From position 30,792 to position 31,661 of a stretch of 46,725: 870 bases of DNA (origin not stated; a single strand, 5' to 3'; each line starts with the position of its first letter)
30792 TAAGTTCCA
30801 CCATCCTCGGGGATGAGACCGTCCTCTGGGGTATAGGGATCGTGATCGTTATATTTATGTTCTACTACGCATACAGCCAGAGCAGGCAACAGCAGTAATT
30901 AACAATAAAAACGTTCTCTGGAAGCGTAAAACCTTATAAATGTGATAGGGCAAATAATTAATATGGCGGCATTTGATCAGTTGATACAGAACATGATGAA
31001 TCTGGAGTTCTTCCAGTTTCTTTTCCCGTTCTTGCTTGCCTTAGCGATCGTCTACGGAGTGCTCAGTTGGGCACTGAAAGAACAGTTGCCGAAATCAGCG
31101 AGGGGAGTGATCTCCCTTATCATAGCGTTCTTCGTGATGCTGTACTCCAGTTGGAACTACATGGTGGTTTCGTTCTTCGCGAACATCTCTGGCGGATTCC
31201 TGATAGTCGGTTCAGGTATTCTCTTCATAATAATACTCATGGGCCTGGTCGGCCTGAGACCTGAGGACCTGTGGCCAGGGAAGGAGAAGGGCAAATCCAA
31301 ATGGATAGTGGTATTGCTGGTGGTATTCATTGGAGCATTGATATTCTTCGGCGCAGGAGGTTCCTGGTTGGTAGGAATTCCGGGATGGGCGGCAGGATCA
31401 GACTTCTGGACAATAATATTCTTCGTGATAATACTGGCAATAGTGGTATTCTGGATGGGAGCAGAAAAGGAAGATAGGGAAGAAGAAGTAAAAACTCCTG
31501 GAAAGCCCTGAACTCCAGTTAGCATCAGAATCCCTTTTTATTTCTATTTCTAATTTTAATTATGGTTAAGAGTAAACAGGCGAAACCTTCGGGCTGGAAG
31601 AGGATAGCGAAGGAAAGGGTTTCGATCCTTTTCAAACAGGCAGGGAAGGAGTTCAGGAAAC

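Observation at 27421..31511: Unrecognisable seven-gene operon-like cluster divergent from ftsZ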

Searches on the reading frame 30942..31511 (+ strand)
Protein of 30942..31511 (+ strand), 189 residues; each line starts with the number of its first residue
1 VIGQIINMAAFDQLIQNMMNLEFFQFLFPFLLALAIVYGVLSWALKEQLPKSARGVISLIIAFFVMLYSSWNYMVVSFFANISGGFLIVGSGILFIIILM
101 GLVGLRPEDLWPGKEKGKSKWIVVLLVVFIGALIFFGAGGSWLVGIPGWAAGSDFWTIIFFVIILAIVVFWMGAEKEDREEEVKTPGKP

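Call 3: search_protein_families(library=pfam, proteins=[window:30942-31511:+], max_evalue=1)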
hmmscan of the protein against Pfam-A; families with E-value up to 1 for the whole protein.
window:30942-31511:+ (189 aa): 3 families
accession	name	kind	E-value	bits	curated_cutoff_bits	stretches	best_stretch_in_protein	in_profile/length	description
PF19529.4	DUF6057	-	0.0058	16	29.8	1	12-174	81-252/569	Family of unknown function (DUF6057)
PF09843.14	DUF2070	-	0.0098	14.7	30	1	11-170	28-170/561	Predicted membrane protein (DUF2070)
PF10864.13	DUF2663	-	0.3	11.9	25.2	0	116-181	17-82/127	Protein of unknown function (DUF2663)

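Call 4: search_protein_families(library=ncbifam, proteins=[window:30942-31511:+], max_evalue=1)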
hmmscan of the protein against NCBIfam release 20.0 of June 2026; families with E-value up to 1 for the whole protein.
window:30942-31511:+ (189 aa): 1 family
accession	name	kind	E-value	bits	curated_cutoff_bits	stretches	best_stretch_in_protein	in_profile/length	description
TIGR00964.1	secE_bact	equivalog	0.046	13.6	27.55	1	111-137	17-43/57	preprotein translocase subunit SecE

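Call 8: search_protein_families(library=phrogs, proteins=[window:30942-31511:+], max_evalue=1)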
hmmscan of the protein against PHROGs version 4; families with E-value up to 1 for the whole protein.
window:30942-31511:+ (189 aa): 4 families
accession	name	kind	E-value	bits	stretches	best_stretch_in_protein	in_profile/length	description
phrog_30308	-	unknown function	0.004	18.3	1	45-118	6-77/78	-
phrog_9943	-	unknown function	0.029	15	1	124-140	15-31/39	-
phrog_23112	-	unknown function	0.1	13.8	1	4-52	31-75/116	-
phrog_31878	-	unknown function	0.37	12.4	1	153-178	15-40/75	-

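Call 9: search_protein_families(library=padloc, proteins=[window:30942-31511:+], max_evalue=1)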
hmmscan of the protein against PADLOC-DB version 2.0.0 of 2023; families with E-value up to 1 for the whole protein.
window:30942-31511:+ (189 aa): 1 family
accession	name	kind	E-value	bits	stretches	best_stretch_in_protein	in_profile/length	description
PDLC01168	CARF_2M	-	0.83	7.4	0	128-187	13-71/200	"CARF, 2 TMs"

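Call 19: find_homologous_proteins(query=window:30963-31511:+, max_evalue=0.01)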
Query window:30963-31511:+ (182 aa): 286 proteins with E <= 0.01 among 1054 candidates; the best 120 are listed.
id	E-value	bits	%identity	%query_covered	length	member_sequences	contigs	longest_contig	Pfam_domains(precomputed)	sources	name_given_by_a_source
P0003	2.7e-110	385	100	100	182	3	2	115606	-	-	-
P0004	1.1e-91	324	86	99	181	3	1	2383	-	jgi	jgi:hypothetical protein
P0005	7.4e-91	321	85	96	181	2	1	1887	-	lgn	-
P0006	2.3e-90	320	84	97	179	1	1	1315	-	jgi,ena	-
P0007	7.6e-90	318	82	99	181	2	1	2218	-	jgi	jgi:hypothetical protein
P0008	7.1e-88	311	86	91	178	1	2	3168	-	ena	-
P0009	1.7e-85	304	81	91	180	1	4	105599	-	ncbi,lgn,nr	ncbi:MAG: hypothetical protein GTN76_00640 [Candidatus Aenigmarchaeota archaeon]|nr:hypothetical pro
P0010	6.4e-84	299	80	99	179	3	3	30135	-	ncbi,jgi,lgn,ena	-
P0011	3.2e-78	280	76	96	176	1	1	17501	-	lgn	-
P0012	4.6e-69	250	68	98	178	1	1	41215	-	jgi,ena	jgi:hypothetical protein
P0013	1.5e-67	245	69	91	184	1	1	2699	-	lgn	-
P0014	1.6e-67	245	68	94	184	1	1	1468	-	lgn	-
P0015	1.7e-65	238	70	90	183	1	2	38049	-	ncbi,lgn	-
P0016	8.8e-65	236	68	90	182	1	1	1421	-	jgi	jgi:hypothetical protein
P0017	1.0e-64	236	68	90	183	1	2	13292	-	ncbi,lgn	-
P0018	2.4e-64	235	68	90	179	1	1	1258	PF09843.15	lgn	-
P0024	6.5e-63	230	63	97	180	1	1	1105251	-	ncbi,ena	-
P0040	8.7e-61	223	64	90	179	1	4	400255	PF09843.15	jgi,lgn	jgi:hypothetical protein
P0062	2.3e-54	202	59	92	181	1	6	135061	-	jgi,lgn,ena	jgi:hypothetical protein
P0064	9.6e-53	197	59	99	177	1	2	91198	-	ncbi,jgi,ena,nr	ncbi:MAG TPA: hypothetical protein ENG42_01130 [Candidatus Aenigmarchaeota archaeon]|nr:MAG: hypothe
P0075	2.3e-50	189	52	98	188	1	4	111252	-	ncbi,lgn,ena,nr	ncbi:MAG: hypothetical protein KAU24_02840 [Candidatus Aenigmarchaeota archaeon]|nr:hypothetical pro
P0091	1.1e-46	177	53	98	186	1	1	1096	PF09843.15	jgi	-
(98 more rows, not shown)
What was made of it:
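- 30963..31511 (+): g7: a conserved Aenigmatarchaeota membrane protein (182 aa, about 5 transmembrane helices). 286 homologues, all unnamed or labelled Aenigmatarchaeota (call 19).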

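Call 22: find_encoding_contigs(protein=P0009, flank=8000, max_places=1)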
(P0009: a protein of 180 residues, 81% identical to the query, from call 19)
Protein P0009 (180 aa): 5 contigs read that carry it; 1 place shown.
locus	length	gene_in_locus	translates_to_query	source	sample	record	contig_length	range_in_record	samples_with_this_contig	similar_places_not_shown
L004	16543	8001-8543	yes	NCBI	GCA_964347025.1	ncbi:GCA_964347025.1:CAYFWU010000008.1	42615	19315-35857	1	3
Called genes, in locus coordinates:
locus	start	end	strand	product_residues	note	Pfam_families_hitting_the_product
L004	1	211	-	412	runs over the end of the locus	PF02163:Peptidase_M50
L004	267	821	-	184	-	PF12917:YfbR-like, PF13023:HD_3, PF01966:HD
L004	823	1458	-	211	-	PF00697:PRAI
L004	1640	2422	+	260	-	PF01193:RNA_pol_L, PF01000:RNA_pol_A_bac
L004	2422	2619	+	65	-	-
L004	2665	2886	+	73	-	-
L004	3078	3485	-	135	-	-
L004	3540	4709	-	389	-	PF00091:Tubulin, PF12327:FtsZ_C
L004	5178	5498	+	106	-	-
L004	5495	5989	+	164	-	-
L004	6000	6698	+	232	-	-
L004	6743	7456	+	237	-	-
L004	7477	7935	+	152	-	-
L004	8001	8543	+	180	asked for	-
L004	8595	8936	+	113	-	PF04032:Rpr2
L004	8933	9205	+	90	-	-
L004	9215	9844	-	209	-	PF01956:EMC3_TMCO1, PF13858:DUF4199 (faint)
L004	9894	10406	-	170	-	-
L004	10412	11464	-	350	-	PF01380:SIS (weak), PF10432:bact-PGI_C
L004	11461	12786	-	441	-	PF02403:Seryl_tRNA_N, PF00587:tRNA-synt_2b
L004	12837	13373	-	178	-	PF00156:Pribosyltran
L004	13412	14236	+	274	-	PF01261:AP_endonuc_2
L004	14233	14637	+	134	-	PF00075:RNase_H, PF13456:RVT_3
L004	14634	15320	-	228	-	PF01902:Diphthami_syn_2_N, PF28410:Diphthami_syn_2_C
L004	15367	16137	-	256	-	-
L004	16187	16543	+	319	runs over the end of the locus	-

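Call 23: find_encoding_contigs(protein=P0024, flank=8000, max_places=1)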
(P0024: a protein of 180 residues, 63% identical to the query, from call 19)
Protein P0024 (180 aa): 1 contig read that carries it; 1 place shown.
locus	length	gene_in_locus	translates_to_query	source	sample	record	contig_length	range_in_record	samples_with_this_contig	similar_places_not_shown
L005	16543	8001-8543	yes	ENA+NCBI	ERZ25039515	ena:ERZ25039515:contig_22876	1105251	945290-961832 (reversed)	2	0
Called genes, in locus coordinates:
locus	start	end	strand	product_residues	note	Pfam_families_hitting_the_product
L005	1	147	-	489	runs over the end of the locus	PF02163:Peptidase_M50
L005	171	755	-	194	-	PF12917:YfbR-like, PF13023:HD_3, PF01966:HD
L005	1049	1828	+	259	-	PF01193:RNA_pol_L, PF01000:RNA_pol_A_bac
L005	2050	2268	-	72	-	-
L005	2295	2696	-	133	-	-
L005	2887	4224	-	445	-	PF00091:Tubulin, PF12327:FtsZ_C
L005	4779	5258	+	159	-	-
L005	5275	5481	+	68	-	-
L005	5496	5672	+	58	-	-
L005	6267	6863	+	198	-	-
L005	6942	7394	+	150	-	-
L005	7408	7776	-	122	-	-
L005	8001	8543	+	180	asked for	-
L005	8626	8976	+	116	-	PF04032:Rpr2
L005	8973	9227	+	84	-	-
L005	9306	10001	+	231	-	-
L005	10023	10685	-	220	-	PF01956:EMC3_TMCO1, PF13858:DUF4199 (faint)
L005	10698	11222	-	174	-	-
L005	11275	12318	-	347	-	PF01380:SIS (weak), PF10432:bact-PGI_C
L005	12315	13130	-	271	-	PF00587:tRNA-synt_2b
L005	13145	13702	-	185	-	PF02403:Seryl_tRNA_N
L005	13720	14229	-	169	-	-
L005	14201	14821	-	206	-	PF01909:NTP_transf_2, PF18765:Polbeta (weak)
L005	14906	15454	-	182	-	PF00156:Pribosyltran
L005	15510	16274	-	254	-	PF01061:ABC2_membrane, PF12698:ABC2_membrane_3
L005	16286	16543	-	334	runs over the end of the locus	PF00005:ABC_tran, PF13304:AAA_21, PF13732:DrrA1-3_C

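Call 24: find_encoding_contigs(protein=P0075, flank=8000, max_places=1)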
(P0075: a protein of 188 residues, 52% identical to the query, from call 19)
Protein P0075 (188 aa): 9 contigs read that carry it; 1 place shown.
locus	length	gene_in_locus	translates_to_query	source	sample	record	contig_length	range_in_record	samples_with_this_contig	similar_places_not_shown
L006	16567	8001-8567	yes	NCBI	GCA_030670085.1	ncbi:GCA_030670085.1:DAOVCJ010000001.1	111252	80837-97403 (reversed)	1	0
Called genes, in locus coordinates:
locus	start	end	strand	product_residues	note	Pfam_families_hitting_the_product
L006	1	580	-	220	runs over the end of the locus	PF01269:Fibrillarin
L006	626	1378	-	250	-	-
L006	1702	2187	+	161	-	-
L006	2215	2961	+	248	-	-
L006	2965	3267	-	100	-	PF02656:DUF202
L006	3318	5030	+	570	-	PF04675:DNA_ligase_A_N, PF01068:DNA_ligase_A_M, PF04679:DNA_ligase_A_C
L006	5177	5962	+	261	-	PF01978:TrmB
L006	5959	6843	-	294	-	PF02775:TPP_enzyme_C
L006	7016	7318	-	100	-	-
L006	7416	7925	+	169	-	PF00827:Ribosomal_L15e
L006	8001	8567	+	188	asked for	-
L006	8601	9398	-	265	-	-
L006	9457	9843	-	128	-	-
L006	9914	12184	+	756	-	PF00437:T2SSE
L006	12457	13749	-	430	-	PF13506:Glyco_transf_21, PF00535:Glycos_transf_2, PF10111:Glyco_tranf_2_2, PF13641:Glyco_tranf_2_3, PF01644:Chitin_synth_1 (faint), PF03142:Chitin_synth_2, PF13632:Glyco_trans_2_3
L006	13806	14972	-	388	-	-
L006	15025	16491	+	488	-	PF03901:Glyco_transf_22, PF02366:PMT, PF13231:PMT_2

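Call 30: find_related_loci(query=A2, collection=genome_contigs, flank=10000)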
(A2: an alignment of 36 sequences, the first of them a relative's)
Query A2 (182 aa) in genome_contigs; peptide patterns used: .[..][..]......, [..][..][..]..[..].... (x = any residue, [..] = any of these).
600 stretches matched a pattern (row limit reached: there are more); 13 encode a relative of the query (tblastn E <= 1e-3); 13 distinct loci.
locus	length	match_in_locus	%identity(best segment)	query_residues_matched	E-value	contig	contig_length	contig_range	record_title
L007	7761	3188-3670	68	3-166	2e-57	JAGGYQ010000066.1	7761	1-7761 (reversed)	MAG: Candidatus Aenigmatarchaeota archaeon isolate AUK182 PB_MBMC_136_c_000000000007, whole genome shotgun sequence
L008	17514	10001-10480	67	4-166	4e-57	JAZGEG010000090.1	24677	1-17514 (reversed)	MAG: Candidatus Aenigmatarchaeota archaeon isolate SCS4bin.16 SCS4bin.16_90, whole genome shotgun sequence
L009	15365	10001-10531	63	3-182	2e-56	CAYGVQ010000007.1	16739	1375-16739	MAG TPA_asm: uncultured archaeon isolate ERP119294_co3_274 genome assembly, contig: NODE_2157_length_16739_cov_8.274874,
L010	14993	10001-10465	70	4-164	4e-52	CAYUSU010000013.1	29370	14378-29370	MAG TPA_asm: uncultured archaeon isolate binchicken_co81_500 genome assembly, contig: NODE_1884_length_29370_cov_6.73726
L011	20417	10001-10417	49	8-150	1e-40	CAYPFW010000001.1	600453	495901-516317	MAG TPA_asm: uncultured archaeon isolate ERP125453_co1_90 genome assembly, contig: NODE_2_length_600453_cov_19.352196, w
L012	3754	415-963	49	4-177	2e-39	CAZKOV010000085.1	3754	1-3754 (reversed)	MAG TPA_asm: uncultured archaeon isolate SRP214966_co4_43 genome assembly, contig: NODE_42300_length_3754_cov_4.937551,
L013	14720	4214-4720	55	5-168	4e-37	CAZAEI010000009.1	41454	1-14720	MAG TPA_asm: uncultured archaeon isolate binchicken_co116_293 genome assembly, contig: NODE_751_length_41454_cov_16.3795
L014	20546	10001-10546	51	4-179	2e-35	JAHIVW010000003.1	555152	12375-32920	MAG: Nanoarchaeota archaeon isolate MM_PC_MetaG.mb.98 MM_PC_MetaG.mb.98_k141_408500, whole genome shotgun sequence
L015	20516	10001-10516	47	4-180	8e-29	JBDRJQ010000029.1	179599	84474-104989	MAG: Nanoarchaeota archaeon isolate MEGAHIT-group-1.660 k141_3225184, whole genome shotgun sequence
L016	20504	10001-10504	51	4-182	1e-28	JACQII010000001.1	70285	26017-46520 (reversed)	MAG: Candidatus Aenigmatarchaeota archaeon isolate NC_groundwater_1121_Ag_S-0.1um_63_48 S_p1_S3_coassembly_k141_155951,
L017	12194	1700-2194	65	3-170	4e-57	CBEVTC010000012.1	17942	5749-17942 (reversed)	MAG TPA_asm: uncultured archaeon isolate SRR19160657_binner13_Refined_28 genome assembly, contig: ERZ26800074.360, whole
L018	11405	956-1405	34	1-147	1e-17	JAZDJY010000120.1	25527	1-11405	MAG: Candidatus Aenigmatarchaeota archaeon isolate MEGAHIT-group-0.507 k141_20136238, whole genome shotgun sequence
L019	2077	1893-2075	57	2-62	3e-10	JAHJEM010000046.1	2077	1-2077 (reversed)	MAG: Nanoarchaeota archaeon isolate Modern_marine_glass_biofilm.mb.128 Modern_marine_gla.mb.128_k141_385079, whole genom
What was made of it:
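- Aenigmatarchaeota origin: calls 19, 30.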

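Call 48: search_protein_families(library=pfam, proteins=[L004:6000-6698:+, L009:7156-8058:+, L008:7250-8251:+, L010:7522-8691:+, L007:596-1456:+, L011:5250-6413:+, L010:6576-6932:+, L005:7408-7776:-], max_evalue=0.1)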
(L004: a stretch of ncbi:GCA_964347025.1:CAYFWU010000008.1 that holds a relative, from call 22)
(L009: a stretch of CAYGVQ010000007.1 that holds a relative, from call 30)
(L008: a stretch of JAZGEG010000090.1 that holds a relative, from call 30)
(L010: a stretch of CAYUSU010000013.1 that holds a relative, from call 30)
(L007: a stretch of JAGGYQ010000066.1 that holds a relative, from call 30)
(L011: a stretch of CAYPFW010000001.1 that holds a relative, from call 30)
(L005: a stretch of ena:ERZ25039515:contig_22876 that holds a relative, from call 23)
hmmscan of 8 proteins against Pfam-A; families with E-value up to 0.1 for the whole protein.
L004:6000-6698:+ (232 aa): 0 families

L009:7156-8058:+ (300 aa): 0 families

L008:7250-8251:+ (333 aa): 0 families

L010:7522-8691:+ (389 aa): 0 families

L007:596-1456:+ (286 aa): 0 families

L011:5250-6413:+ (387 aa): 0 families

L010:6576-6932:+ (118 aa): 0 families

L005:7408-7776:- (122 aa): 0 families

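Call 54: find_related_loci(query=A2, collection=viral_contigs, flank=8000)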
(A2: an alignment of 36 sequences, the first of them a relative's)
Query A2 (182 aa) in viral_contigs; peptide patterns used: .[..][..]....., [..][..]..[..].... (x = any residue, [..] = any of these).
600 stretches matched a pattern, but none encodes a relative of the query by tblastn (E <= 1e-3).

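Call 73: predict_structure(alignment_id=A11)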
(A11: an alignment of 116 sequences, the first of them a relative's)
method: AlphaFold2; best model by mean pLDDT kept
length: 182 residues; sequences in the alignment: 116
mean_pLDDT: 68.1   pTM: 0.38
mean pLDDT of the five models: 68.1, 66.1, 66.2, 63.7, 63.4
residues with pLDDT >= 90: 13; 70-90: 55; 50-70: 102; < 50: 12
segments of 3 or more residues with pLDDT < 50: 172-182
pLDDT, mean of each block of 10 residues (from residue 1): 65 65 86 92 88 85 69 64 67 67 57 66 69 56 60 72 59 46 38
secondary structure, 60 per line:
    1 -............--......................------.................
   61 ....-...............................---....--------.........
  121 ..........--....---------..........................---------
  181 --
elements in order: H2-13 H16-37 H44-64 H66-96 H100-103 H112-130 H133-136 H146-171
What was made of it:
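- Tried and rejected: AF2 of g7 with 116 sequences gave pLDDT 68 and pTM 0.38 (call 73).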

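Call 77: fold_search(model_id=the predicted structure, library=pdb)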
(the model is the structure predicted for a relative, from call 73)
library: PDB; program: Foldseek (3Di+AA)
matches with E <= 10: 16; with E <= 0.001: 0
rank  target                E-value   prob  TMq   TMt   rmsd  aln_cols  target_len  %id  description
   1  7ar8_f                4.4e+00  0.11  0.21  0.33   4.5        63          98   17  Cryo-EM structure of Arabidopsis thaliana complex-I (closed conformation) (released 2021-12-15)
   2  7aqq_f                4.6e+00  0.13  0.21  0.32   5.3        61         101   16  Cryo-EM structure of Arabidopsis thaliana Complex-I (membrane core) (released 2021-12-08)
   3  8uwu_MODEL_1_A        4.9e+00  0.08  0.21  0.29   8.5       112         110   19  EmrE structure in the proton-bound state (WT/L51I heterodimer) (released 2024-05-29)
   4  7jk8_MODEL_1_A        4.9e+00  0.07  0.22  0.31   8.5       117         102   10  EmrE S64V mutant bound to tetra(4-fluorophenyl)phosphonium at pH 5.8 (released 2020-12-09)
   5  7zmb_X                5.2e+00  0.21  0.18  0.18   3.7        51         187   18  CryoEM structure of mitochondrial complex I from Chaetomium thermophilum (state 2) (released 2022-11-30)
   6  7ar7_f                6.5e+00  0.08  0.21  0.32   4.6        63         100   17  Cryo-EM structure of Arabidopsis thaliana complex-I (open conformation) (released 2022-03-02)
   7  5wwl_N                6.5e+00  0.06  0.20  0.24  24.8       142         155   10  Crystal structure of the Schizogenesis pombe kinetochore Mis12C subcomplex (released 2017-11-15)
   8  7o3w_A                6.9e+00  0.03  0.18  0.16  39.0       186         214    8  Structural basis for VIPP1 oligomerization and maintenance of thylakoid membrane integrity (released 2021-06-30)
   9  8btk_TC               7.3e+00  0.07  0.19  0.21  14.1       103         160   16  Structure of the TRAP complex with the Sec translocon and a translating ribosome (released 2023-05-24)
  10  7a23_c                7.8e+00  0.09  0.21  0.34   5.0        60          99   17  Plant mitochondrial respiratory complex I (released 2020-10-28)
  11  8hf4_A                7.8e+00  0.02  0.16  0.08  22.4       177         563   14  Cryo-EM structure of nucleotide-bound ComA at outward-facing state with EC gate closed conformation (released 2023-10-04)
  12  6wk5_A                8.2e+00  0.03  0.16  0.23  10.4       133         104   16  Crystal structure of Gdx-Clo from Small Multidrug Resistance family of transporters (released 2020-10-28)
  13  3g06                  9.2e+00  0.20  0.23  0.07   6.2        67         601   12  The Salmonella Virulence Effector SspH2 Functions As A Novel E3 Ligase (released 2009-04-07)
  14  7mgx_A                9.2e+00  0.04  0.22  0.32   8.7       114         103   19  Structure of EmrE-D3 mutant in complex with monobody L10 and methyl viologen (released 2022-03-02)
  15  5n9j_Z                9.2e+00  0.04  0.18  0.25  20.5       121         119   12  Core Mediator of transcriptional regulation (released 2017-05-17)
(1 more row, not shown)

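Call 84: search_protein_families(library=pfam, alignment_id=A2, max_evalue=0.01)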
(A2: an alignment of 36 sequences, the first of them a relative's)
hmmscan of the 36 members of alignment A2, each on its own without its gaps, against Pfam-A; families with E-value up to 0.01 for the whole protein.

A. member 1, P0003 (182 aa): 1 family
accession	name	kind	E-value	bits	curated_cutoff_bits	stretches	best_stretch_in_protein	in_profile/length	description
PF19529.4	DUF6057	-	0.0073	15.7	29.8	1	7-167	83-252/569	Family of unknown function (DUF6057)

B. families by the number of members that match (of 36 scanned): 5 families
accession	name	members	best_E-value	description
PF09843.14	DUF2070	21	2.3e-06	Predicted membrane protein (DUF2070)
PF01757.29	Acyl_transf_3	5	0.00078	Acyltransferase domain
PF19053.6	EccD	2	0.007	EccD-like transmembrane domain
PF19529.4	DUF6057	1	0.0073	Family of unknown function (DUF6057)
PF05545.16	FixQ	1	0.0095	Cbb3-type cytochrome oxidase component FixQ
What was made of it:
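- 30963..31511 (+): 21 of 36 give sub-threshold DUF2070 matches (call 84).
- On DUF2070 (PF09843): 21 of 36 homologues reach E < 0.01, the best at 2.3e-6 (call 84).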

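Call 86: search_solved_structures(query=A7, max_evalue=5)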
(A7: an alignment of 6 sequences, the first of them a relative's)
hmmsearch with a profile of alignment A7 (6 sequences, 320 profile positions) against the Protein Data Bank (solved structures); distinct sequences matched with E-value up to 5: 0.

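Call 88: search_solved_structures(query=A5, max_evalue=5)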
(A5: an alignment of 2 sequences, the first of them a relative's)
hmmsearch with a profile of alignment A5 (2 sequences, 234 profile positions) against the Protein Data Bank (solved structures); distinct sequences matched with E-value up to 5: 4.
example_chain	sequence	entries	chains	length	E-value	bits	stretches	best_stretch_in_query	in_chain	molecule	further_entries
6upk_H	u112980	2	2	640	0.1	15.5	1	52-110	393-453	FACT complex subunit SSRP1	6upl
9eh2_y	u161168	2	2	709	0.11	15.4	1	52-110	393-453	FACT complex subunit SSRP1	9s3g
5dk6_A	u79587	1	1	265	0.27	14.1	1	81-115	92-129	5'-methylthioadenosine/S-adenosylhomocysteine nucleosidase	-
3fdj_A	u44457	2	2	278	0.83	12.5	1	37-99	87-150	DegV family protein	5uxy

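Call 92: find_encoding_contigs(protein=P0010, flank=7000, max_places=2)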
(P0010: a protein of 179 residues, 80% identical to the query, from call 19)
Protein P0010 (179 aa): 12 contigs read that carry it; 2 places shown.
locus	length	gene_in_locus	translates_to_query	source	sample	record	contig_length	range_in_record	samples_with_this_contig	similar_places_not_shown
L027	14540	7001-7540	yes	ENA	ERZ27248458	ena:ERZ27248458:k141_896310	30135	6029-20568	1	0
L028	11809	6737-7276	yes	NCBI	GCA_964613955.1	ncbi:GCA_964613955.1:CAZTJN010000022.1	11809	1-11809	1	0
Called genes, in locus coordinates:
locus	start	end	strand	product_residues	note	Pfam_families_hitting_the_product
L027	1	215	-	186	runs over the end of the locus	PF12917:YfbR-like, PF13023:HD_3, PF01966:HD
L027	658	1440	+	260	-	PF01193:RNA_pol_L, PF01000:RNA_pol_A_bac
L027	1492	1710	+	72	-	-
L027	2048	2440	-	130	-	-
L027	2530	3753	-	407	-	PF00091:Tubulin, PF12327:FtsZ_C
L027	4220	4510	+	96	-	-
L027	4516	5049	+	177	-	-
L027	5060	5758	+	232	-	-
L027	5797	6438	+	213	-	-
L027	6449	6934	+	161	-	-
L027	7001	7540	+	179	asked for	-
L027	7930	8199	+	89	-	-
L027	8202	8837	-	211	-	PF01956:EMC3_TMCO1, PF13858:DUF4199 (faint)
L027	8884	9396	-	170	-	-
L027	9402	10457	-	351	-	PF01380:SIS (weak), PF10432:bact-PGI_C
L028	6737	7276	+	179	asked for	-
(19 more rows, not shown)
